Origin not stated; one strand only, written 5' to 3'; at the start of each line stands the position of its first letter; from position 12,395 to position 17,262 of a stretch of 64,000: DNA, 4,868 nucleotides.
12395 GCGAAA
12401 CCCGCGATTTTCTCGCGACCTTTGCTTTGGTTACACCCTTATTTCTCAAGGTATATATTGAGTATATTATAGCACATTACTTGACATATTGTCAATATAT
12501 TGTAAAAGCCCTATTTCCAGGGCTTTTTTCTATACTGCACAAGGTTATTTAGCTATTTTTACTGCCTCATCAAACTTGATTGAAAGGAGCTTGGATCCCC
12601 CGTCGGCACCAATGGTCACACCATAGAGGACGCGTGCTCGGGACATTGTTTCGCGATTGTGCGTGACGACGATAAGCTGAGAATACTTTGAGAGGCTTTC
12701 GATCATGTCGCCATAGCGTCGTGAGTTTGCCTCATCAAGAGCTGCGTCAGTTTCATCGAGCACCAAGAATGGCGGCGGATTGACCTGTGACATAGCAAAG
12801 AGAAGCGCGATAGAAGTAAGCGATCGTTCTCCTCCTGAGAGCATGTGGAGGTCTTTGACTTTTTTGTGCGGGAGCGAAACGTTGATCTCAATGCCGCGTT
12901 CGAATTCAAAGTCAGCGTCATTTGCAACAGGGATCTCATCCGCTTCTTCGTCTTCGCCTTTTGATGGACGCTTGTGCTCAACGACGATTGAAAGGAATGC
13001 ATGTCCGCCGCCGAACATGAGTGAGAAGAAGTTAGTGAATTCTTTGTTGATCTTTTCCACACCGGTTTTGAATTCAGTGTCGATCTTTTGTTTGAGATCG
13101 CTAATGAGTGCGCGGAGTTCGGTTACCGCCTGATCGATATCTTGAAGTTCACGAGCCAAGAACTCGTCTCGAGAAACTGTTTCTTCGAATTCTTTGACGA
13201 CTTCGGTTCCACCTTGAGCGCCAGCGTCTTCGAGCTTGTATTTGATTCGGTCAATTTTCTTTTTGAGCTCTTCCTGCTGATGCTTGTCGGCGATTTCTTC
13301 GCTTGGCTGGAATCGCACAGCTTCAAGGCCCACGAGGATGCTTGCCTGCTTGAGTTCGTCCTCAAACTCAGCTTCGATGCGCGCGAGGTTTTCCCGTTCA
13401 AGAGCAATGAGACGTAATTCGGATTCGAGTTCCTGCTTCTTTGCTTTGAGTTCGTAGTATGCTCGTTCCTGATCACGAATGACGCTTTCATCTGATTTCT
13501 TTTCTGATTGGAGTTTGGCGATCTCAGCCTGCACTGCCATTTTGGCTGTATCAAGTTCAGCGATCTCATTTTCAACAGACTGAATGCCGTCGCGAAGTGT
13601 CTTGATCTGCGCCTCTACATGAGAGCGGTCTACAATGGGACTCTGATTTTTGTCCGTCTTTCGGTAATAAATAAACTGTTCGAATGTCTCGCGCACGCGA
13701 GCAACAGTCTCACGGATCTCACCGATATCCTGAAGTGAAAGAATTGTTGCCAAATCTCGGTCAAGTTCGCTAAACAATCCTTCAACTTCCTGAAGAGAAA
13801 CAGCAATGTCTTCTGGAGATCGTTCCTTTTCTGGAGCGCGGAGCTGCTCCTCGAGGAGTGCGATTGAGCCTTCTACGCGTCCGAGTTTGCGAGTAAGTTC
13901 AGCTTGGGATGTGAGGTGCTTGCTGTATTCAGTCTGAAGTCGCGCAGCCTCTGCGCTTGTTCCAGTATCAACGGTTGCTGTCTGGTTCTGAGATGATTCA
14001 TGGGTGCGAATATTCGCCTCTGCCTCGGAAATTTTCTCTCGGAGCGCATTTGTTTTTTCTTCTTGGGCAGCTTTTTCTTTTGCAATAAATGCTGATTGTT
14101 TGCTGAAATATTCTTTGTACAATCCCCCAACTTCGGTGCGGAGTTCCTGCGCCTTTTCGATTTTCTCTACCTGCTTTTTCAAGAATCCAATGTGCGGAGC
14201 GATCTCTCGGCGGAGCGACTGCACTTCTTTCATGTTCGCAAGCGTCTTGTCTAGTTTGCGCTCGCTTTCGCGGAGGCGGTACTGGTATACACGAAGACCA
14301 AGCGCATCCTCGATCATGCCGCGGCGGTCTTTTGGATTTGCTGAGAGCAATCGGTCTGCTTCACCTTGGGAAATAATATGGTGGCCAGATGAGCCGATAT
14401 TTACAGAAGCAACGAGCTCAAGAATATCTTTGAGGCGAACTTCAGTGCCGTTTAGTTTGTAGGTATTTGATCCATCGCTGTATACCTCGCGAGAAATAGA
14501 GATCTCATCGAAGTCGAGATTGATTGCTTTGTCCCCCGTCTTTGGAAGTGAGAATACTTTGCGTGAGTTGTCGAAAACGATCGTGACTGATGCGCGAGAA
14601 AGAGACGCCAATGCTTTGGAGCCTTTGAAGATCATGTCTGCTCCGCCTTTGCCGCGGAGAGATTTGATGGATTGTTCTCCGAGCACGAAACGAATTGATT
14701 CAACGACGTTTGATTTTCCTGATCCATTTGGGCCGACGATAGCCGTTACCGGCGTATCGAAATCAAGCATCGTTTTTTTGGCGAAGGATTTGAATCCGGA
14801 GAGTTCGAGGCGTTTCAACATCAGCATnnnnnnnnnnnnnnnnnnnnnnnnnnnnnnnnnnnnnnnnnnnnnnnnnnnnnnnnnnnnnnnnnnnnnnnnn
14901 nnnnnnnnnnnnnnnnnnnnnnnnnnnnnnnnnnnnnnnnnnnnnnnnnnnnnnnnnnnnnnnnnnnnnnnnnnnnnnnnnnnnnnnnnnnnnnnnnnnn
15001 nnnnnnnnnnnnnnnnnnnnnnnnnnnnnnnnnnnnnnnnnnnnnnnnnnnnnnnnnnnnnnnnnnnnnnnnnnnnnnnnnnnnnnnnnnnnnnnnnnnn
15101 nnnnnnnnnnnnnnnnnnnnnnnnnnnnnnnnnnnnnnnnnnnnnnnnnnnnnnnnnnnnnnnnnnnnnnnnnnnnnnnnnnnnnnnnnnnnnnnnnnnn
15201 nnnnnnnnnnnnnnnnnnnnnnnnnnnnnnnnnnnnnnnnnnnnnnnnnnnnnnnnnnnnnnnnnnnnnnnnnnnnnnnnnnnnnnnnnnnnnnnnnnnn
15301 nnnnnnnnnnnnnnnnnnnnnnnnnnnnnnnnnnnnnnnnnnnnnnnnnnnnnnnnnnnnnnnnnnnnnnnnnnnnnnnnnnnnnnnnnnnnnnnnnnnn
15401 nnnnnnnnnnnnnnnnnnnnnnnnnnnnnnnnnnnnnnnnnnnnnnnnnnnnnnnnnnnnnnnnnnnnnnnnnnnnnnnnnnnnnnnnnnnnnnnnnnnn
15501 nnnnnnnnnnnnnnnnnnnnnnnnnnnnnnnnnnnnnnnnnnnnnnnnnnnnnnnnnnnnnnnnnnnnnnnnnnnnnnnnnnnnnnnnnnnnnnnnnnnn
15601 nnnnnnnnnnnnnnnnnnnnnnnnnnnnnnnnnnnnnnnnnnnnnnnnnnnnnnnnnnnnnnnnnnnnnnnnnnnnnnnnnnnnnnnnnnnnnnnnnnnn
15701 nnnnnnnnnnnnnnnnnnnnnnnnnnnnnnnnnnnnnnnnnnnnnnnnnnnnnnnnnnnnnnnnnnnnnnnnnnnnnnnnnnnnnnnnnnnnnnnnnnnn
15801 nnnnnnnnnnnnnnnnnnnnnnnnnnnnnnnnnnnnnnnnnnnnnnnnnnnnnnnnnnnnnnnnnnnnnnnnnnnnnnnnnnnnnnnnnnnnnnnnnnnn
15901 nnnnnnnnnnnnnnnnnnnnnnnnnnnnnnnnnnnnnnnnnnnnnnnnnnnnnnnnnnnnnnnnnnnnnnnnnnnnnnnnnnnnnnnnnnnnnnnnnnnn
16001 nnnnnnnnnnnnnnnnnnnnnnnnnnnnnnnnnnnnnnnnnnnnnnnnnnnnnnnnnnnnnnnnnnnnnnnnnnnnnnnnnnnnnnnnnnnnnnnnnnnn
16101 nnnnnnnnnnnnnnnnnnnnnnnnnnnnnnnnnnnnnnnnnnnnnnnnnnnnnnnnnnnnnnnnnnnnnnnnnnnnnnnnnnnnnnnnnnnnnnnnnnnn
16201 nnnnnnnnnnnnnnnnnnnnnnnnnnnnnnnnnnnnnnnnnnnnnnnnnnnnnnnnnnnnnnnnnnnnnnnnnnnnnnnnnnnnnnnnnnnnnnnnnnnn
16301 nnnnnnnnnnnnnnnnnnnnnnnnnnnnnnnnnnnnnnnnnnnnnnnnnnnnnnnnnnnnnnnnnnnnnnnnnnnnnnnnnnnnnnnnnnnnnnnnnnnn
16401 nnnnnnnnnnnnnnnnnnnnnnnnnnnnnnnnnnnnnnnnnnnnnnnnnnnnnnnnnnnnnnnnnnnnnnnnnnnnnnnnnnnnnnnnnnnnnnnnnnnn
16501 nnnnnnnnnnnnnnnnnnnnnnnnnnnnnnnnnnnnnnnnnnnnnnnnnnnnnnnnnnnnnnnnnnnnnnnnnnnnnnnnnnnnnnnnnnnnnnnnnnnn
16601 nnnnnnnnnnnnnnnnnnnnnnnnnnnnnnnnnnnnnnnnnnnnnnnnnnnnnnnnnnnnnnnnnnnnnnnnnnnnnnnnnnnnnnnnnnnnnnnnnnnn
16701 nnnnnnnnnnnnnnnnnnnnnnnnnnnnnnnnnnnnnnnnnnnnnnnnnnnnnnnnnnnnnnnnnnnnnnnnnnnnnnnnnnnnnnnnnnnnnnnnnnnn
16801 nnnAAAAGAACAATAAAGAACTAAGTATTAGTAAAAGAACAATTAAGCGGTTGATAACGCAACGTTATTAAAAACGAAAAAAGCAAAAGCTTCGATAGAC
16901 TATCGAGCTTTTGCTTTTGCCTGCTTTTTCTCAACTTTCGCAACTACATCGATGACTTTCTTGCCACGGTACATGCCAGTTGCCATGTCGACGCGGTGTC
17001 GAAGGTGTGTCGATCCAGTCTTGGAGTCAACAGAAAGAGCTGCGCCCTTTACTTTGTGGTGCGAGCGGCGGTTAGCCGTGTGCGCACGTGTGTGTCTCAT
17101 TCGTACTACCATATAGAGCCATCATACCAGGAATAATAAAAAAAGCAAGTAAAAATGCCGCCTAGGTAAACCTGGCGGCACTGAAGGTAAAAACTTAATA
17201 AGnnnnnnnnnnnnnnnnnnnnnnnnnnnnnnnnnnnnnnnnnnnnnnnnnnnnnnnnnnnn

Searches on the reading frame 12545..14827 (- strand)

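Call 67: search_protein_families(library=pfam, proteins=[window:12545-14827:-], max_evalue=0.001)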
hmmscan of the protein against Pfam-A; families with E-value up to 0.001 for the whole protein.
window:12545-14827:- (760 aa): 6 families
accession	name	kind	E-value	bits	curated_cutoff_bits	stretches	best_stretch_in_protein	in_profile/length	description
PF02463.25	SMC_N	-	2.1e-66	224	40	1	3-742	1-216/220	RecF/RecN/SMC N terminal domain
PF13476.12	AAA_23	-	3.6e-17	64.1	27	1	6-273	1-200/201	AAA domain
PF13175.12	AAA_15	-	4.3e-17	63.2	32.1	1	3-311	1-169/374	AAA ATPase domain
PF13304.12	AAA_21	-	6e-10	40.1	27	1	27-105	1-102/304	AAA domain, putative AbiEii toxin, Type IV TA system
PF00005.33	ABC_tran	-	1.8e-06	29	25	0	27-46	13-32/137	ABC transporter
PF13555.12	AAA_29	-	0.0001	22.4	27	1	4-49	1-46/61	P-loop containing region of AAA domain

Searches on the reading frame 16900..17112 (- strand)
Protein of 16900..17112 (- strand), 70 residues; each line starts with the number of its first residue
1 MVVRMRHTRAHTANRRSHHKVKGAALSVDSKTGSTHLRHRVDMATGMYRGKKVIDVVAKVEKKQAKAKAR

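Call 67: search_protein_families(library=pfam, proteins=[window:16900-17112:-], max_evalue=0.001)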
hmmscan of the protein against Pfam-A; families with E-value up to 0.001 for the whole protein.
window:16900-17112:- (70 aa): 1 family
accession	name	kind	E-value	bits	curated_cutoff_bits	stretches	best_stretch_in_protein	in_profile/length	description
PF01783.29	Ribosomal_L32p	-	3.2e-13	50.1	21.3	1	6-55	6-55/56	Ribosomal L32p protein family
